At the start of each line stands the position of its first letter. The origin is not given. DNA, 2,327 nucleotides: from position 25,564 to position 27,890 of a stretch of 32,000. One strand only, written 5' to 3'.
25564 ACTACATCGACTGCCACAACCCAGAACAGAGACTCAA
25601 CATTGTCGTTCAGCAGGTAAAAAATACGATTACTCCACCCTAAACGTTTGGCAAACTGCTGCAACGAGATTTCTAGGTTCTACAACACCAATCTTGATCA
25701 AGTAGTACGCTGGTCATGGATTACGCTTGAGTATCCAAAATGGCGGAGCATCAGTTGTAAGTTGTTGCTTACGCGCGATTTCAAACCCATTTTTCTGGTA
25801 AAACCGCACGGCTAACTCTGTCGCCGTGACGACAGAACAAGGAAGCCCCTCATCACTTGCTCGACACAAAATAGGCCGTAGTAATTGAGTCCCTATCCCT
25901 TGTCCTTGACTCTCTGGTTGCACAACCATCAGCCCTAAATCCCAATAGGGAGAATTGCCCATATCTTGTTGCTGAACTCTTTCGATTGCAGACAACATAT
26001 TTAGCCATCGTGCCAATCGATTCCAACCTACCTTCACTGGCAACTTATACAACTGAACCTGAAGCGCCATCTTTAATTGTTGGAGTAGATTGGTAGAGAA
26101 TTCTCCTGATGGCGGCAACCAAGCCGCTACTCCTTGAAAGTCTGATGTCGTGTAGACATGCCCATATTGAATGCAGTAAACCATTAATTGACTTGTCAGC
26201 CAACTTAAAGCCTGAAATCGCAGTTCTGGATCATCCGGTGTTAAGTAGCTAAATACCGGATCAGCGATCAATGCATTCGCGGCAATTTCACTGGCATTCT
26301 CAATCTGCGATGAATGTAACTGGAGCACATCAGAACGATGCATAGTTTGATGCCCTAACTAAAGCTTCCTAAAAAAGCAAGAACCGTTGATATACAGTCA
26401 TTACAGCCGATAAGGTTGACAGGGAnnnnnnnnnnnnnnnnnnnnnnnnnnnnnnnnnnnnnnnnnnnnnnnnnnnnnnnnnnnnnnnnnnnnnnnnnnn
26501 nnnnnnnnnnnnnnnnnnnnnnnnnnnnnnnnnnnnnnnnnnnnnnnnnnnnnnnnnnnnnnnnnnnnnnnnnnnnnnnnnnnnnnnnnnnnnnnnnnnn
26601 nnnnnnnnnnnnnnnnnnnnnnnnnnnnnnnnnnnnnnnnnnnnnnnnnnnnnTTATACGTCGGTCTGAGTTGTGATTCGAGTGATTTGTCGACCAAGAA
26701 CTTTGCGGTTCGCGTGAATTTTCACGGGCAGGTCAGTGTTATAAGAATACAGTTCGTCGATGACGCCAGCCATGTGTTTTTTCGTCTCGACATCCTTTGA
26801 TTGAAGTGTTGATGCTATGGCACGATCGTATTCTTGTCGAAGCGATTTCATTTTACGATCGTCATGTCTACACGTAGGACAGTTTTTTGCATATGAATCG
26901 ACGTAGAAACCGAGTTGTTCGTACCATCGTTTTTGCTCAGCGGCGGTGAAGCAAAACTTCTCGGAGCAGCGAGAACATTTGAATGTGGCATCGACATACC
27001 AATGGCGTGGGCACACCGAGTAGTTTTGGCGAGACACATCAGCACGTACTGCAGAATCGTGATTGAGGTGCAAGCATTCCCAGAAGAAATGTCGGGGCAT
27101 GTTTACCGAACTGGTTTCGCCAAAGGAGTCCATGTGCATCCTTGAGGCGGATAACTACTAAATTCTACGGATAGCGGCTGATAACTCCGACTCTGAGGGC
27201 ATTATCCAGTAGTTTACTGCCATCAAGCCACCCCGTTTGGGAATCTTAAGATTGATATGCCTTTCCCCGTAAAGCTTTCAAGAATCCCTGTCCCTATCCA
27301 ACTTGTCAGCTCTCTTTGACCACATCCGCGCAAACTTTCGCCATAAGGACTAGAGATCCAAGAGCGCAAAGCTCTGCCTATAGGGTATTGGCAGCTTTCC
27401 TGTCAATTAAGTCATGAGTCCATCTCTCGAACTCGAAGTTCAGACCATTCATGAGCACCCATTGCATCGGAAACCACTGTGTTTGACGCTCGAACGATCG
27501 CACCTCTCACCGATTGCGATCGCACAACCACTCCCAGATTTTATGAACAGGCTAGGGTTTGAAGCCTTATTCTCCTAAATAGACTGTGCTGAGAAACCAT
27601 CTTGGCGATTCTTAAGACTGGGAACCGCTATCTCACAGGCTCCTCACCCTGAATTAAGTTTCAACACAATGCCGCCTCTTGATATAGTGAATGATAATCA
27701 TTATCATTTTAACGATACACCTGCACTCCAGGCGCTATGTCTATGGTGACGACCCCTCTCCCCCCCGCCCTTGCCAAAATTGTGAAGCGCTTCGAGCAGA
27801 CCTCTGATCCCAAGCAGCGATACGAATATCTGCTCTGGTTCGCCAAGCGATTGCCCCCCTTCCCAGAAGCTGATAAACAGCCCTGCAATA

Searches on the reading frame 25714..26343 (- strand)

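Call 18: search_protein_families(library=pfam, proteins=[window:25714-26343:-], max_evalue=0.01)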
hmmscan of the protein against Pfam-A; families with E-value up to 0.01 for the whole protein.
window:25714-26343:- (209 aa): 5 families
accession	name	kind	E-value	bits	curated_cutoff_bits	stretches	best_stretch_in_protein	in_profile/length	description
PF13508.13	Acetyltransf_7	-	1.1e-10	42.2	27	1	135-188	31-83/84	Acetyltransferase (GNAT) domain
PF13673.13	Acetyltransf_10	-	2.8e-08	34.2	23.6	1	135-192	53-112/128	Acetyltransferase (GNAT) domain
PF00583.31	Acetyltransf_1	-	2.9e-07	31.2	20.7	1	130-187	56-116/116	Acetyltransferase (GNAT) family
PF13527.13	Acetyltransf_9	-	2.6e-05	24.6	25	1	137-190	76-127/127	Acetyltransferase (GNAT) domain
PF08445.16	FR47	-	0.0032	17.9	22.1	1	133-192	21-82/86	FR47-like protein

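Call 77: search_protein_families(library=padloc, proteins=[window:25714-26343:-], max_evalue=0.01)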
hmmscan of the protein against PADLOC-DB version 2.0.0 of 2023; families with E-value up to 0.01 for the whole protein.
window:25714-26343:- (209 aa): 0 families

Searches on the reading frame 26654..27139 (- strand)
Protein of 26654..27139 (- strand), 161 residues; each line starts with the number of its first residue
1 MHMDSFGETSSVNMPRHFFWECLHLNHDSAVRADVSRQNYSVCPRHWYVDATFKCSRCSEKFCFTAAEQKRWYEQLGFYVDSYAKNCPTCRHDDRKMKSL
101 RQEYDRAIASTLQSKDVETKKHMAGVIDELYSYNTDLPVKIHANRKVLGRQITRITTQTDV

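Call 18: search_protein_families(library=pfam, proteins=[window:26654-27139:-], max_evalue=0.01)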
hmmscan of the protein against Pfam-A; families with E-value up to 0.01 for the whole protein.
window:26654-27139:- (161 aa): 1 family
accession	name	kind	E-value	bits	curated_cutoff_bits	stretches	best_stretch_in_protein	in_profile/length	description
PF13451.12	zf_Tbcl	-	5.2e-10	39.6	24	1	50-97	2-46/48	Probable treble clef domain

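Call 77: search_protein_families(library=padloc, proteins=[window:26654-27139:-], max_evalue=0.01)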
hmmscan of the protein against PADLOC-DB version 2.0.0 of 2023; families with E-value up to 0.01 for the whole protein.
window:26654-27139:- (161 aa): 0 families

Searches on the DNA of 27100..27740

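Call 58: search_rna_families(source=window, start=27100, end=27740, threshold=evalue, max_evalue=5)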
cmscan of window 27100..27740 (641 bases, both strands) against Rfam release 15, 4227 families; matches with E-value up to 5: 0.
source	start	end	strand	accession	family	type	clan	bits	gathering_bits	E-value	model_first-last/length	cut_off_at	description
